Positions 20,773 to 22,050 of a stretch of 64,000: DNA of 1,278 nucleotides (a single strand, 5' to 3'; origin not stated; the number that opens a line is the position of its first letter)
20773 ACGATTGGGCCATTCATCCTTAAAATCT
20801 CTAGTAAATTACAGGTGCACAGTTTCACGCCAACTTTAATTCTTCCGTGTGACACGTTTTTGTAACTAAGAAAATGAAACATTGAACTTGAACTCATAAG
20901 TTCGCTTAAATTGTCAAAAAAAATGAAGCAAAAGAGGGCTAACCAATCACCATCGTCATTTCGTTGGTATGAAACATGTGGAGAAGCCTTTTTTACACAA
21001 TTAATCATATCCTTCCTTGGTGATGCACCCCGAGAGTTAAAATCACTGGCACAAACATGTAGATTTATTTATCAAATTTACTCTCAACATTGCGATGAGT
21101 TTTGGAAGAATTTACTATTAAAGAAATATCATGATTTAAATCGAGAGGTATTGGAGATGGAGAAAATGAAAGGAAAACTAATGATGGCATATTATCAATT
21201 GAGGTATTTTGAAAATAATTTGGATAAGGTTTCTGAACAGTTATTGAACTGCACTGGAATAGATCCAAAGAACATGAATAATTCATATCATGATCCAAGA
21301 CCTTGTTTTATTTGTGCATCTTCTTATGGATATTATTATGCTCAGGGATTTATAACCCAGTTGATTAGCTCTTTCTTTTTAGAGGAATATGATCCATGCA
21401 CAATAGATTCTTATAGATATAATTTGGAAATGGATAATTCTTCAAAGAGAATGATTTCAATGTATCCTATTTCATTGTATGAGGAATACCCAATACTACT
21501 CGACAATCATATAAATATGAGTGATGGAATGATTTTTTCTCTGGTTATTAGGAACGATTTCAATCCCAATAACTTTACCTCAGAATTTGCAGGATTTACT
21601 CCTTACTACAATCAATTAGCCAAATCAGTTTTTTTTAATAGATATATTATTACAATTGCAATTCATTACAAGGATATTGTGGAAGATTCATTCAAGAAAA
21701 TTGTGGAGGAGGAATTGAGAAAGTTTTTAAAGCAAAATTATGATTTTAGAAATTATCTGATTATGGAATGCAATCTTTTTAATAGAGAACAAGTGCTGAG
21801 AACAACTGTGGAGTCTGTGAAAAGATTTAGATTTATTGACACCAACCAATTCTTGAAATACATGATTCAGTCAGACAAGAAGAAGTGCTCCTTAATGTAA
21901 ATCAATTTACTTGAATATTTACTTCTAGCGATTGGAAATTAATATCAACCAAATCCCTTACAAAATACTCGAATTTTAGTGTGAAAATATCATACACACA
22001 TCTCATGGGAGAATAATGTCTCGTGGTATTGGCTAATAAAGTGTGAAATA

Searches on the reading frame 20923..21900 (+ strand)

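Call 24: search_protein_families(library=pfam, proteins=[window:20923-21900:+], max_evalue=0.01)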
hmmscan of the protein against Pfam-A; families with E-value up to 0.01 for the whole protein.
window:20923-21900:+ (325 aa): 1 family
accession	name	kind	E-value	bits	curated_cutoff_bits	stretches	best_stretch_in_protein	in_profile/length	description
PF12937.12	F-box-like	-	0.0055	16.9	24.3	0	27-66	11-46/47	F-box-like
